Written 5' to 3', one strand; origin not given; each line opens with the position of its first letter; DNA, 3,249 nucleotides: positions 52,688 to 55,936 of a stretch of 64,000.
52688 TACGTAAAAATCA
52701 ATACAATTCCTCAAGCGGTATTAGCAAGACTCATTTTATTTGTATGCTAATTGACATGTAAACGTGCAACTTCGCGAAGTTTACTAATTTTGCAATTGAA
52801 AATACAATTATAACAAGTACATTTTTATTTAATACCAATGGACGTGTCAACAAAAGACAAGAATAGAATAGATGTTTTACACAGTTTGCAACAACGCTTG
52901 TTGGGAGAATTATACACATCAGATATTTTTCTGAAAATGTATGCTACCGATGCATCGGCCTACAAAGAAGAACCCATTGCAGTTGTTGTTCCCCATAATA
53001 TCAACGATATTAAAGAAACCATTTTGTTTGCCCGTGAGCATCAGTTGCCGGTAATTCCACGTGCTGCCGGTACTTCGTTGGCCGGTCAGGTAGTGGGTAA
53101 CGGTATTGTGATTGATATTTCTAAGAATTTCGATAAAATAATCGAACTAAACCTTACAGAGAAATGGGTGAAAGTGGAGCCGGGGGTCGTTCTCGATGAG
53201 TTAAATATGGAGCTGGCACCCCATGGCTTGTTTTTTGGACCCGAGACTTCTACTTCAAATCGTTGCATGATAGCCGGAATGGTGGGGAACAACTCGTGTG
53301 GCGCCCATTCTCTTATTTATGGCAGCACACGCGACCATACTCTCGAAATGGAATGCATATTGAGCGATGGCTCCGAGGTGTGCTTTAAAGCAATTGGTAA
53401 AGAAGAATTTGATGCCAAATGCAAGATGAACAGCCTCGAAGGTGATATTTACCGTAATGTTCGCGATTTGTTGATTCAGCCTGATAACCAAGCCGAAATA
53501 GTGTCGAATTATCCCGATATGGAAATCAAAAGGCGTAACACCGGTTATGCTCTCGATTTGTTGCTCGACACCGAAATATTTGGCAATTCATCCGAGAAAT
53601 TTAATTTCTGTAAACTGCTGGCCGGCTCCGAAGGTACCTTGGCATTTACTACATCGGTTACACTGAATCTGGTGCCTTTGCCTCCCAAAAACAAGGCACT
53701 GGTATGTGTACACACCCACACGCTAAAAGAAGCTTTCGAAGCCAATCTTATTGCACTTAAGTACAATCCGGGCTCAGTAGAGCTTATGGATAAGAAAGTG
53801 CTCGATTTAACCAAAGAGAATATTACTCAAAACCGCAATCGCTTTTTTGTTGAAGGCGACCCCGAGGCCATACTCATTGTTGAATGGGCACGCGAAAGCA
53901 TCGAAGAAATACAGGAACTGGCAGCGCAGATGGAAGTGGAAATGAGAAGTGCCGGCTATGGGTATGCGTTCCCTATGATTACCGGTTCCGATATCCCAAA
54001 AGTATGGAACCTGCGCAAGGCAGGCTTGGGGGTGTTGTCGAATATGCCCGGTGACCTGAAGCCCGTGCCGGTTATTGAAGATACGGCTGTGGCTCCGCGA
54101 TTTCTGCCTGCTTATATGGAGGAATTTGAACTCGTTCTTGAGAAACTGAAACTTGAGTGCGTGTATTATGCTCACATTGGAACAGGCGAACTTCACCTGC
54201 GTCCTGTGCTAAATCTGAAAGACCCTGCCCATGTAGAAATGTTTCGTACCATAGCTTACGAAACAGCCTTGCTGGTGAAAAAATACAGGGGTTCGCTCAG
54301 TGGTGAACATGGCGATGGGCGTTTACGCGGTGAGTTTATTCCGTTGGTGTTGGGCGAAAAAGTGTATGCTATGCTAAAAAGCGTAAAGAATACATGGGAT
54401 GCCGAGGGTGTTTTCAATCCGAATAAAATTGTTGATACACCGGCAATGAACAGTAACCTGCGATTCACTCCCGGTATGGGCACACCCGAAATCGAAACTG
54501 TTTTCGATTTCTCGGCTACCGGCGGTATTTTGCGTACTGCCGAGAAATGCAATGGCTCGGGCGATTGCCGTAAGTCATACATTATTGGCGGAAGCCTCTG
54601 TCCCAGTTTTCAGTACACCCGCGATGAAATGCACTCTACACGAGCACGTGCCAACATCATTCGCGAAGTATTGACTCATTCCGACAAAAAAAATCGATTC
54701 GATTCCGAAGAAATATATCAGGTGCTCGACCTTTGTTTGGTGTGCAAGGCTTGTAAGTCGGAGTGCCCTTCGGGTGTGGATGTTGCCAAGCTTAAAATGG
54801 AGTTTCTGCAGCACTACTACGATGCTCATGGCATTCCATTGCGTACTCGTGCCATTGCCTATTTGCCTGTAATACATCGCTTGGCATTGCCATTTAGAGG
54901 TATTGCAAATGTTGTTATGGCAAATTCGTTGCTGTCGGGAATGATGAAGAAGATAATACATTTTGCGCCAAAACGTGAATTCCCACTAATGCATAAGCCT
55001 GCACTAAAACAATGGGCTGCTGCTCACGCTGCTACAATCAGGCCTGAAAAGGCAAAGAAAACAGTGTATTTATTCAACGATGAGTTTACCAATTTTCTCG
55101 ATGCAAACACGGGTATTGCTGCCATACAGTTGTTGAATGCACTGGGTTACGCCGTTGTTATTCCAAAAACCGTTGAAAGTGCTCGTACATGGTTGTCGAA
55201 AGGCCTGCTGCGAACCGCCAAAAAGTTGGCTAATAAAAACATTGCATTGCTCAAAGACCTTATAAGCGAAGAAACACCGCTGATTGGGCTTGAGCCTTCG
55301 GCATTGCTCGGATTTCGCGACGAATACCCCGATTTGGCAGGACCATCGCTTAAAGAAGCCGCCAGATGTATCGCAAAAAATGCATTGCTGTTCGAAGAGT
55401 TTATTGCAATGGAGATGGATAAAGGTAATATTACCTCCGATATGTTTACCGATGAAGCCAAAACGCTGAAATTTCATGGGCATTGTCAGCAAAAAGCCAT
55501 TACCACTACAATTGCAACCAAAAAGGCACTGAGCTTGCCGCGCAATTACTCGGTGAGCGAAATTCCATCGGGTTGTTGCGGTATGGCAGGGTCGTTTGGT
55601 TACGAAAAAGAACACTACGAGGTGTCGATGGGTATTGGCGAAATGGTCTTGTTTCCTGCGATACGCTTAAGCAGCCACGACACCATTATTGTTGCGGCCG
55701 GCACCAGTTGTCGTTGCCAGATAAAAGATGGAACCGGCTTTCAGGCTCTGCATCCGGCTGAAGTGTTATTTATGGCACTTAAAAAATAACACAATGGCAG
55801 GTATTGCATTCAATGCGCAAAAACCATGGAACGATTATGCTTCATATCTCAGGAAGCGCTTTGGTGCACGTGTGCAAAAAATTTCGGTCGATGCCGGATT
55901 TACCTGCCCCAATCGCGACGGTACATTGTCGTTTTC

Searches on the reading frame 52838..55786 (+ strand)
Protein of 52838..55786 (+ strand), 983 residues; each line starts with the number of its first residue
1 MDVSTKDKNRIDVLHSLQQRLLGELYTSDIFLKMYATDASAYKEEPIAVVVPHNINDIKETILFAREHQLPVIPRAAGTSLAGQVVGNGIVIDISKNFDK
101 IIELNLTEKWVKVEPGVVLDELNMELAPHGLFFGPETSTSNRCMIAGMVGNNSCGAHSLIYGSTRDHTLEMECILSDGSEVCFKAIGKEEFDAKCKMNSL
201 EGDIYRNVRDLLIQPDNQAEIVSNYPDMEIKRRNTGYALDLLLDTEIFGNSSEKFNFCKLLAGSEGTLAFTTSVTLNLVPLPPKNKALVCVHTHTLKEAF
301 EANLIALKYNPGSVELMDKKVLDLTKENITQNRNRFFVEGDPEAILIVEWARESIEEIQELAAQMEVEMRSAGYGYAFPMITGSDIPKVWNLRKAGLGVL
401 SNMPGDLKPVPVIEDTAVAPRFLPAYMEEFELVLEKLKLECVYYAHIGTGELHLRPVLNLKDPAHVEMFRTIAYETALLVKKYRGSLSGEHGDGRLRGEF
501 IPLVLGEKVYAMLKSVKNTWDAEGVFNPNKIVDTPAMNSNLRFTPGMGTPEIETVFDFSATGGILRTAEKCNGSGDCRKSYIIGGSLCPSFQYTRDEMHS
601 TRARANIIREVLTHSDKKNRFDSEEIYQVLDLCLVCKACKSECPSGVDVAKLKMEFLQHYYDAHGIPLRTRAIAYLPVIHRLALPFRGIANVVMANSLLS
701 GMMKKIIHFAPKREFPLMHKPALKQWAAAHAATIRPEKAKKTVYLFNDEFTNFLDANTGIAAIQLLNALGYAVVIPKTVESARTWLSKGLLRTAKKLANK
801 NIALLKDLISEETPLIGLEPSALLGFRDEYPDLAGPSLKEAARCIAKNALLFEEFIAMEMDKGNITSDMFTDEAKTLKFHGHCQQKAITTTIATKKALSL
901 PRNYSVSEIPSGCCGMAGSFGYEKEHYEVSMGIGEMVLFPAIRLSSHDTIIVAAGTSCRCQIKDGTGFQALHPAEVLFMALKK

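Call 66: search_protein_families(library=pfam, proteins=[window:52838-55786:+], max_evalue=0.0001)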
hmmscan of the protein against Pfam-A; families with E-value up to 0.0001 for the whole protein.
window:52838-55786:+ (983 aa): 4 families
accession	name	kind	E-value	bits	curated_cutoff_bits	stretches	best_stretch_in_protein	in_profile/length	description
PF02913.24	FAD-oxidase_C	-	8.9e-40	137.4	21.2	1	283-531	2-248/248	FAD linked oxidases, C-terminal domain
PF01565.28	FAD_binding_4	-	2.2e-37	128.3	26.4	1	46-180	1-135/139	FAD binding domain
PF13534.11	Fer4_17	-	5.1e-08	33.8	22.2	1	570-648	1-61/61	4Fe-4S dicluster domain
PF13183.11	Fer4_8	-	1.1e-07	32.8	27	1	568-647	2-68/68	4Fe-4S dicluster domain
